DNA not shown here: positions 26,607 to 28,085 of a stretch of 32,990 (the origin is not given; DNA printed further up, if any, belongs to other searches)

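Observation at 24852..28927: Sulfotransferase-centred lipid-modification module embedded in hopanoid-associated genes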

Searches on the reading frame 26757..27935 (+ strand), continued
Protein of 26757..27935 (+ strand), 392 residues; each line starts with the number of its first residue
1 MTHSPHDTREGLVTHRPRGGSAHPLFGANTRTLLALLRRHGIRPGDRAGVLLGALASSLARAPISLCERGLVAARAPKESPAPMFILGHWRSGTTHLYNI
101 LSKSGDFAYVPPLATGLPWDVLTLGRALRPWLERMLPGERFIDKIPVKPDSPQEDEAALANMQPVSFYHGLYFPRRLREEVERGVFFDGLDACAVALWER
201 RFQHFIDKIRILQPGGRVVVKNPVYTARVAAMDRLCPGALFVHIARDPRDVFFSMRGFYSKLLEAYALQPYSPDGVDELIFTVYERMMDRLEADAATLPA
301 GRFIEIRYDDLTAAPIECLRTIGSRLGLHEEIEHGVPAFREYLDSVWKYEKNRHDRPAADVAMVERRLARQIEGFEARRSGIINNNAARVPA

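Call 18: search_protein_families(library=ncbifam, proteins=[L015:1728-2870:+], max_evalue=0.00001)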
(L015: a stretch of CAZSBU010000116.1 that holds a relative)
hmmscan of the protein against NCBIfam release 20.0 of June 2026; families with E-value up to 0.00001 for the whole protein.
L015:1728-2870:+ (380 aa): 0 families

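Call 31: search_solved_structures(query=A1, max_evalue=0.01, show_alignments=2)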
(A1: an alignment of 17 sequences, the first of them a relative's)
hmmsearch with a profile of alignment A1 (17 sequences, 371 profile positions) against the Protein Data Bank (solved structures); distinct sequences matched with E-value up to 0.01: 8.
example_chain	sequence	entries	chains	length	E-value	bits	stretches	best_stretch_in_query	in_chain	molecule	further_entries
2zq5_A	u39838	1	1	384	2.1e-13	53.3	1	190-341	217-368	Putative uncharacterized protein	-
4gox_A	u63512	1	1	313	4e-10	42.5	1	174-312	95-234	Polyketide synthase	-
2z6v_A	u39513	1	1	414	1.6e-08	37.2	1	171-359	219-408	Putative uncharacterized protein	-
4gbm_A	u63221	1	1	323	1.1e-05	27.8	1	197-311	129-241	CurM Sulfotransferase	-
8w5z_A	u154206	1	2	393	0.0013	21.1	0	197-312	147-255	Protein-tyrosine sulfotransferase (Fragment)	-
5wrj_A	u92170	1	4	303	0.0053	19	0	200-311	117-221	Protein-tyrosine sulfotransferase 1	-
5wri_A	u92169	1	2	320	0.0063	18.8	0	200-311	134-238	Protein-tyrosine sulfotransferase 1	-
9wp1_A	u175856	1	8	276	0.0082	18.4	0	200-311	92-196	Protein-tyrosine sulfotransferase 1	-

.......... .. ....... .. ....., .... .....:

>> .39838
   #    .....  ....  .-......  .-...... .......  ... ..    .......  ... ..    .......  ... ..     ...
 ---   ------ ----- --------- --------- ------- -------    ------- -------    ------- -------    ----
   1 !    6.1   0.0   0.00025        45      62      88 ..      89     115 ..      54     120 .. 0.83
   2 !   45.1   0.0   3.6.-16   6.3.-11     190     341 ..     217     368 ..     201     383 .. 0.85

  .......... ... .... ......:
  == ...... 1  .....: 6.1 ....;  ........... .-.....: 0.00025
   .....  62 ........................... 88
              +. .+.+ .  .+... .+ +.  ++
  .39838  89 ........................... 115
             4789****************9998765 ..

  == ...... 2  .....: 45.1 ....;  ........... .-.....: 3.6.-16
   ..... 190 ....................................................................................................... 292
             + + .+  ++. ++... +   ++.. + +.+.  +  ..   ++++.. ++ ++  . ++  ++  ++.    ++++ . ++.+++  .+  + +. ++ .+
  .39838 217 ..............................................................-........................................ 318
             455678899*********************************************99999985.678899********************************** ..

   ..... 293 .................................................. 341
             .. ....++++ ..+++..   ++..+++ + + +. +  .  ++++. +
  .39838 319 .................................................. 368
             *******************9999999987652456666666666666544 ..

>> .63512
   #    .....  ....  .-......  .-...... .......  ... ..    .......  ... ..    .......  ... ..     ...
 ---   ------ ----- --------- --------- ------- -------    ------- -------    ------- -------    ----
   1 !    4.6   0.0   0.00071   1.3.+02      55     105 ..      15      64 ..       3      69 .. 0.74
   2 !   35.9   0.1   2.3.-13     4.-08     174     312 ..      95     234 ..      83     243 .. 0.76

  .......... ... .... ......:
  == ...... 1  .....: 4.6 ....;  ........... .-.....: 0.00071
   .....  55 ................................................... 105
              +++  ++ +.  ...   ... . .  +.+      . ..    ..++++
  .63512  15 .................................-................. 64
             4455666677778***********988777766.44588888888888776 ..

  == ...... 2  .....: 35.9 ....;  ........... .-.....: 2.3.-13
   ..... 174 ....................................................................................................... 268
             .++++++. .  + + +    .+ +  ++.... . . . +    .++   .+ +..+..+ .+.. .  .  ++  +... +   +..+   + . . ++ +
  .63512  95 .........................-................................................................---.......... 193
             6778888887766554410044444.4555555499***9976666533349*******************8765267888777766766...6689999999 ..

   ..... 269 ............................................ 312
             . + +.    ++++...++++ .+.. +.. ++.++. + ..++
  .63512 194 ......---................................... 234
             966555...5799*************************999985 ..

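Call 33: search_protein_families(library=ncbifam, proteins=[L048:11122-12306:+, L048:13313-14506:-, L048:17900-19855:+, L048:12296-13297:+, L027:13252-14118:+, L027:14209-14688:+, L058:8165-9130:-, L009:11157-12179:+, L068:8360-9379:-, L029:8925-9935:-], max_evalue=1e-8)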
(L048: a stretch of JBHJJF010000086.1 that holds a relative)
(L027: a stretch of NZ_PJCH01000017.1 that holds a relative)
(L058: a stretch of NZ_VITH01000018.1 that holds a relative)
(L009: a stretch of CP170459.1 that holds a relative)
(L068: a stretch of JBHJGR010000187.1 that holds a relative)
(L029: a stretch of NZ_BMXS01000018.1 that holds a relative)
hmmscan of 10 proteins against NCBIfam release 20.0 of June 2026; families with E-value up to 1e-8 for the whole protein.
L048:11122-12306:+ (394 aa): 0 families

L048:13313-14506:- (397 aa): 6 families
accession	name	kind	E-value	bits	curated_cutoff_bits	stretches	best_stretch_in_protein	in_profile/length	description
TIGR03469.1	HpnB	hypoth_equivalog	1.3e-127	426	379.25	1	13-395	2-385/386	hopene-associated glycosyltransferase HpnB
NF045692.1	OglycostaseCruG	equivalog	5.4e-29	101.3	600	1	51-252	40-237/386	2'-O-glycosyltransferase CruG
TIGR03472.1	HpnI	equivalog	5.2e-11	42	310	1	16-392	9-360/373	bacteriohopanetetrol glucosamine biosynthesis glycosyltransferase HpnI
TIGR03965.1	mycofact_glyco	equivalog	1.2e-09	37.6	280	1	42-169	65-181/467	mycofactocin biosynthesis glycosyltransferase MftF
NF010496.0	PRK13915.1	equivalog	5.5e-09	35.5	262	1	27-153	7-127/307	glucosyl-3-phosphoglycerate synthase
NF053846.1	glyco_with_XrtP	equivalog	6.5e-09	35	520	1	16-165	9-156/440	XrtP-associated glycosyltransferase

L048:17900-19855:+ (651 aa): 5 families
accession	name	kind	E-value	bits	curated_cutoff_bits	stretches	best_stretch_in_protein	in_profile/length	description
TIGR01507.1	hopene_cyclase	equivalog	1e-244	813.7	431.1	1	23-641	19-638/640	squalene--hopene cyclase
TIGR01787.1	squalene_cyclas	subfamily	3e-187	624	322.7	1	26-638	3-622/622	squalene/oxidosqualene cyclases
TIGR03463.1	osq_cycl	subfamily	4.8e-78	263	851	1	30-636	2-634/634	2,3-oxidosqualene cyclase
TIGR04277.1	squa_tetra_cyc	equivalog_domain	4.2e-61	207.3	500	2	326-638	315-622/624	tetrahymanol synthase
NF053823.1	SCO2321_fam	equivalog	1.2e-12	47.5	300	0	514-547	109-140/405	SCO2321 family membrane protein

L048:12296-13297:+ (333 aa): 10 families
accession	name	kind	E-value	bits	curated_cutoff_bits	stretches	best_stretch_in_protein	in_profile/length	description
TIGR03466.1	HpnA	hypoth_equivalog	5.4e-73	245.7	367.65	1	6-328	3-325/327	hopanoid-associated sugar epimerase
NF052578.1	StrlDmthSdmBMthl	equivalog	1.4e-29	103.9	600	1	6-328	3-326/328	sterol demethylase protein SdmB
NF042422.1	oxyalk_red_OleD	equivalog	2.9e-22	79.5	580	1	7-182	4-178/329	2-alkyl-3-oxoalkanoate reductase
NF042423.1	oxyalk_red_Shew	equivalog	4.4e-16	58.9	580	1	6-182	11-184/331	2-alkyl-3-oxoalkanoate reductase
TIGR01746.1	Thioester-redct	subfamily_domain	1.9e-15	57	213.35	1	62-253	87-285/371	thioester reductase domain-containing protein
TIGR01181.1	dTDP_gluc_dehyt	equivalog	2.2e-12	46.7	365.1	1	6-209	2-221/321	dTDP-glucose 4,6-dehydratase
TIGR04180.1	EDH_00030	hypoth_equivalog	6.9e-12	45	475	1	7-178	2-181/297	NAD-dependent 4,6-dehydratase LegB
NF005539.0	PRK07201.1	equivalog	1.4e-10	40.6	549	1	7-178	4-183/657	SDR family oxidoreductase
NF041293.1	G6PDh_Azf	equivalog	3.2e-10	39.8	400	1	3-113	2-116/252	NAD-dependent glucose-6-phosphate dehydrogenase Azf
TIGR01179.1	galE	equivalog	4.3e-09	35.6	262.3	0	7-157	3-159/332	UDP-glucose 4-epimerase GalE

L027:13252-14118:+ (288 aa): 1 family
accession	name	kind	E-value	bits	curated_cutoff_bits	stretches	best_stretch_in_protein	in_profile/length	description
TIGR02408.1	ectoine_ThpD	equivalog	4.4e-09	36.1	336.5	1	26-166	23-170/277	ectoine hydroxylase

L027:14209-14688:+ (159 aa): 1 family
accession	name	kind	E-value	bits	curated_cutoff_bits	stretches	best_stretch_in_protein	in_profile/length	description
NF011581.0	PRK15005.1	equivalog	7.8e-10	39.1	166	1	4-150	3-143/144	universal stress protein UspF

L058:8165-9130:- (321 aa): 9 families
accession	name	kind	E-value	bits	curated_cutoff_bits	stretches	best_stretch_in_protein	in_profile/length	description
TIGR03466.1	HpnA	hypoth_equivalog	2.8e-85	286.1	367.65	1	4-320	3-318/327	hopanoid-associated sugar epimerase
NF052578.1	StrlDmthSdmBMthl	equivalog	1.1e-41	143.7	600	1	4-317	3-316/328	sterol demethylase protein SdmB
NF042422.1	oxyalk_red_OleD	equivalog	3.7e-25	89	580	1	5-180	4-178/329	2-alkyl-3-oxoalkanoate reductase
NF042423.1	oxyalk_red_Shew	equivalog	1.3e-17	63.9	580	1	5-179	12-183/331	2-alkyl-3-oxoalkanoate reductase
TIGR04180.1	EDH_00030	hypoth_equivalog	8.1e-13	48.1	475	1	5-244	2-254/297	NAD-dependent 4,6-dehydratase LegB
TIGR01746.1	Thioester-redct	subfamily_domain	3.9e-12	46.1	213.35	1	57-169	82-194/371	thioester reductase domain-containing protein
NF043036.1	ErythonDh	equivalog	2.2e-09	36.9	325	1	5-122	4-134/321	D-erythronate dehydrogenase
TIGR01181.1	dTDP_gluc_dehyt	equivalog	4e-09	36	365.1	0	4-230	2-244/321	dTDP-glucose 4,6-dehydratase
TIGR01179.1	galE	equivalog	6.6e-09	35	262.3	0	5-163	3-169/332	UDP-glucose 4-epimerase GalE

L009:11157-12179:+ (340 aa): 8 families
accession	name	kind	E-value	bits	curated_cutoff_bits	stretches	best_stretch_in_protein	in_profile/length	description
TIGR03466.1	HpnA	hypoth_equivalog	4.6e-107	357.7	367.65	1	5-329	3-327/327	hopanoid-associated sugar epimerase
NF052578.1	StrlDmthSdmBMthl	equivalog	3.2e-49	168.5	600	1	5-328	3-327/328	sterol demethylase protein SdmB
NF042422.1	oxyalk_red_OleD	equivalog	1.1e-31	110.4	580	1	6-284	4-289/329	2-alkyl-3-oxoalkanoate reductase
NF042423.1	oxyalk_red_Shew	equivalog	1.8e-24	86.4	580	1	5-183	11-185/331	2-alkyl-3-oxoalkanoate reductase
TIGR04180.1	EDH_00030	hypoth_equivalog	3.8e-15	55.7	475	1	6-176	2-179/297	NAD-dependent 4,6-dehydratase LegB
NF041293.1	G6PDh_Azf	equivalog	3.9e-11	42.8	400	1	1-119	1-122/252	NAD-dependent glucose-6-phosphate dehydrogenase Azf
TIGR01179.1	galE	equivalog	6.7e-10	38.3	262.3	1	6-156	3-158/332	UDP-glucose 4-epimerase GalE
TIGR01746.1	Thioester-redct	subfamily_domain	7.2e-10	38.6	213.35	0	62-260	87-292/371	thioester reductase domain-containing protein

L068:8360-9379:- (339 aa): 9 families
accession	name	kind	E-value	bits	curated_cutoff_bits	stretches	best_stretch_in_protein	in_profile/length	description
TIGR03466.1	HpnA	hypoth_equivalog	4.5e-104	347.8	367.65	1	4-327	2-324/327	hopanoid-associated sugar epimerase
NF052578.1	StrlDmthSdmBMthl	equivalog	8.7e-49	167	600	1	5-328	3-326/328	sterol demethylase protein SdmB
NF042422.1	oxyalk_red_OleD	equivalog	3.3e-34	118.7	580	1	4-276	2-278/329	2-alkyl-3-oxoalkanoate reductase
NF042423.1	oxyalk_red_Shew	equivalog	6.5e-26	91.2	580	1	3-279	9-288/331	2-alkyl-3-oxoalkanoate reductase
TIGR04180.1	EDH_00030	hypoth_equivalog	7.4e-16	58.1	475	1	6-176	2-179/297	NAD-dependent 4,6-dehydratase LegB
TIGR01746.1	Thioester-redct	subfamily_domain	4.2e-13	49.3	213.35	0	61-261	86-293/371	thioester reductase domain-containing protein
TIGR01181.1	dTDP_gluc_dehyt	equivalog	8.4e-10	38.2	365.1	1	5-131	2-142/321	dTDP-glucose 4,6-dehydratase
NF041293.1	G6PDh_Azf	equivalog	8.9e-10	38.4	400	1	2-124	2-130/252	NAD-dependent glucose-6-phosphate dehydrogenase Azf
TIGR01179.1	galE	equivalog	3.1e-09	36.1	262.3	1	5-152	2-154/332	UDP-glucose 4-epimerase GalE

L029:8925-9935:- (336 aa): 10 families
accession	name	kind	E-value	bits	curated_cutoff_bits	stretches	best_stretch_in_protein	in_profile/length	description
TIGR03466.1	HpnA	hypoth_equivalog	4.8e-98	328.1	367.65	1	10-333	2-326/327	hopanoid-associated sugar epimerase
NF052578.1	StrlDmthSdmBMthl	equivalog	1.8e-42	146.3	600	1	11-333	3-327/328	sterol demethylase protein SdmB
NF042422.1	oxyalk_red_OleD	equivalog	1.9e-31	109.7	580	1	11-280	3-278/329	2-alkyl-3-oxoalkanoate reductase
NF042423.1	oxyalk_red_Shew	equivalog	2e-25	89.6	580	1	10-281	10-286/331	2-alkyl-3-oxoalkanoate reductase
TIGR04180.1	EDH_00030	hypoth_equivalog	3e-12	46.2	475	1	12-121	2-124/297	NAD-dependent 4,6-dehydratase LegB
NF058621.1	DiazavRedAvaA7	equivalog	9.6e-12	45.1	400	1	10-280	2-273/304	3-diazoavenalumate denitrifying reductase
TIGR01746.1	Thioester-redct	subfamily_domain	2.2e-11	43.6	213.35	1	69-267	88-295/371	thioester reductase domain-containing protein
TIGR01179.1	galE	equivalog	2e-10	40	262.3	1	12-156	3-154/332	UDP-glucose 4-epimerase GalE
NF041293.1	G6PDh_Azf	equivalog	5.6e-10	39.1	400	1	12-119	6-116/252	NAD-dependent glucose-6-phosphate dehydrogenase Azf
NF004520.0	PRK05865.1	equivalog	1.9e-09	36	1509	1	10-120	2-105/854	sugar epimerase family protein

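Call 34: search_solved_structures(query=L048:11122-12306:+, max_evalue=1)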
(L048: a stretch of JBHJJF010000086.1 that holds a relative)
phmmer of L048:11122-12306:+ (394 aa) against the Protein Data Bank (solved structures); distinct sequences matched with E-value up to 1: 2.
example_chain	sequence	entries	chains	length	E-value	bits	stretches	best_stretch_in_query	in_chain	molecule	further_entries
8kg3_A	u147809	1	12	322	0.052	15.6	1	173-317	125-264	Os06g0623700 protein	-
9v1k_sG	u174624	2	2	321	0.2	13.7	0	248-306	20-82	Guanine nucleotide-binding protein subunit beta 2-like 1, putative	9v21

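Call 35: find_encoding_contigs(protein=P0002, flank=10000, max_places=2)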
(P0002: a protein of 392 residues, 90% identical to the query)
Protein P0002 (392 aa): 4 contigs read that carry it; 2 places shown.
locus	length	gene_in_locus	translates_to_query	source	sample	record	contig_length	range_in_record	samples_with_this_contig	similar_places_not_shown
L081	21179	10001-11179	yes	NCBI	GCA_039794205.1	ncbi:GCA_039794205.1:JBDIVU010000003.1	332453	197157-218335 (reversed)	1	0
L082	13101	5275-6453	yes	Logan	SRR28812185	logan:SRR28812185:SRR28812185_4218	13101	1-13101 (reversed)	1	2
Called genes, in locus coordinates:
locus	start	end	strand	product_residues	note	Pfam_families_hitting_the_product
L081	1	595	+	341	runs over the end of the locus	PF00494:SQS_PSY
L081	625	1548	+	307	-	PF00494:SQS_PSY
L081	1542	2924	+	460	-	PF01266:DAO (weak), PF07992:Pyr_redox_2 (faint), PF12831:FAD_oxidored, PF13450:NAD_binding_8, PF01593:Amino_oxidase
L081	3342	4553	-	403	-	PF00817:IMS, PF14520:HHH_5 (faint), PF21999:IMS_HHH_1, PF11799:IMS_C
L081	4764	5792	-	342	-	PF02154:FliM, PF01052:FliMN_C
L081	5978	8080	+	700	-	PF02683:DsbD_TM, PF13098:Thioredoxin_2 (weak), PF13899:Thioredoxin_7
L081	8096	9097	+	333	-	PF03706:LPG_synthase_TM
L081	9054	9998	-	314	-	PF00561:Abhydrolase_1, PF12697:Abhydrolase_6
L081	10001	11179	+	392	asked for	PF13469:Sulfotransfer_3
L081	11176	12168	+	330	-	PF01073:3Beta_HSD, PF01370:Epimerase, PF02719:Polysacc_synt_2 (weak), PF05368:NmrA, PF13460:NAD_binding_10, PF16363:GDP_Man_Dehyd, PF07993:NAD_binding_4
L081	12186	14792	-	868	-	PF03176:MMPL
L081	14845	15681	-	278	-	PF04333:MlaA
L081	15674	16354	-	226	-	PF05494:MlaC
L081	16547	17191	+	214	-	PF00578:AhpC-TSA, PF08534:Redoxin, PF10417:1-cysPrx_C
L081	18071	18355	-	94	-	-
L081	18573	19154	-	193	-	PF12073:DUF3553 (weak), PF21196:PcrA_UvrD_tudor (weak)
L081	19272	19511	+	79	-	PF01192:RNA_pol_Rpb6 (weak)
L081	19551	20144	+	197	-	PF02441:Flavoprotein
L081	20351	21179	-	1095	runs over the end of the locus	PF00873:ACR_tran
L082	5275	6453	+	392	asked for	PF13469:Sulfotransfer_3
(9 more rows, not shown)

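Call 36: find_encoding_contigs(protein=P0005, flank=10000, max_places=2)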
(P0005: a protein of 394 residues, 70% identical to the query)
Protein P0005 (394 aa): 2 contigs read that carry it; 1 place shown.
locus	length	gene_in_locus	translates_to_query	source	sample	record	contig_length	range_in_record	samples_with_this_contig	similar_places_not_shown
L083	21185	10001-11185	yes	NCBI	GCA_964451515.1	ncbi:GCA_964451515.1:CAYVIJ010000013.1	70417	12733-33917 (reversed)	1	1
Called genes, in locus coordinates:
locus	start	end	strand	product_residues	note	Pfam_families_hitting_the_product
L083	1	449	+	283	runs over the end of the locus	-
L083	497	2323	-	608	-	PF00270:DEAD, PF04851:ResIII (weak), PF00271:Helicase_C, PF16124:RecQ_Zn_bind, PF09382:RQC, PF00570:HRDC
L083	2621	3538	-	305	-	PF06293:Kdo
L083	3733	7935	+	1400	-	-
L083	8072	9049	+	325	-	PF03706:LPG_synthase_TM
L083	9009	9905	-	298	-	PF00561:Abhydrolase_1, PF12697:Abhydrolase_6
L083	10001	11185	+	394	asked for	PF13469:Sulfotransfer_3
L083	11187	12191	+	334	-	PF01073:3Beta_HSD, PF01370:Epimerase, PF05368:NmrA, PF13460:NAD_binding_10, PF16363:GDP_Man_Dehyd (weak), PF07993:NAD_binding_4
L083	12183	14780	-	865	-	PF03176:MMPL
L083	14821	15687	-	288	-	PF04333:MlaA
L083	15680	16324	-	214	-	PF05494:MlaC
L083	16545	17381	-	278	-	PF01418:HTH_6, PF01380:SIS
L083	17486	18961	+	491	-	-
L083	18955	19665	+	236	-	PF01144:CoA_trans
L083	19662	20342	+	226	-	PF01144:CoA_trans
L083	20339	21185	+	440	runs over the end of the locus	PF00202:Aminotran_3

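Call 37: find_encoding_contigs(protein=P0007, flank=10000, max_places=2)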
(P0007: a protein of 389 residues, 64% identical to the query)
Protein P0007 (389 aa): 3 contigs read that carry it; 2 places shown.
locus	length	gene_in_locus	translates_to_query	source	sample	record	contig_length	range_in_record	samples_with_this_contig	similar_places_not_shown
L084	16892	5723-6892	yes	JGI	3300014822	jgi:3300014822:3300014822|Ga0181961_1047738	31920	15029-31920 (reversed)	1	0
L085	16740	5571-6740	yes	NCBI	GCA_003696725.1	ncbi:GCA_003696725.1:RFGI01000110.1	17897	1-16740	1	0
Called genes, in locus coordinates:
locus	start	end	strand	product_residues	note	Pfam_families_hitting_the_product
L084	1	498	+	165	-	?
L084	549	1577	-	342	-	PF02154:FliM, PF01052:FliMN_C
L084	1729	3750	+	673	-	PF02683:DsbD_TM, PF13899:Thioredoxin_7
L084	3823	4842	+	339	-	PF03706:LPG_synthase_TM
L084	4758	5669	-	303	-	PF00561:Abhydrolase_1, PF12697:Abhydrolase_6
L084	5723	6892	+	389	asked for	PF13469:Sulfotransfer_3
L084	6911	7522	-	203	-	PF04961:FTCD_C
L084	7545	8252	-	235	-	PF11967:RecO_N, PF02565:RecO_C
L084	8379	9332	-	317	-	-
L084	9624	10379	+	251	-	PF04542:Sigma70_r2, PF08281:Sigma70_r4_2 (faint)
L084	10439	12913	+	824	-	PF00069:Pkinase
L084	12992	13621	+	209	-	PF01583:APS_kinase, PF13671:AAA_33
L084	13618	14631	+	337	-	PF00459:Inositol_P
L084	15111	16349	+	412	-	PF01841:Transglut_core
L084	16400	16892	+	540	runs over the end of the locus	PF08668:HDOD, PF00990:GGDEF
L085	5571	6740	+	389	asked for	PF13469:Sulfotransfer_3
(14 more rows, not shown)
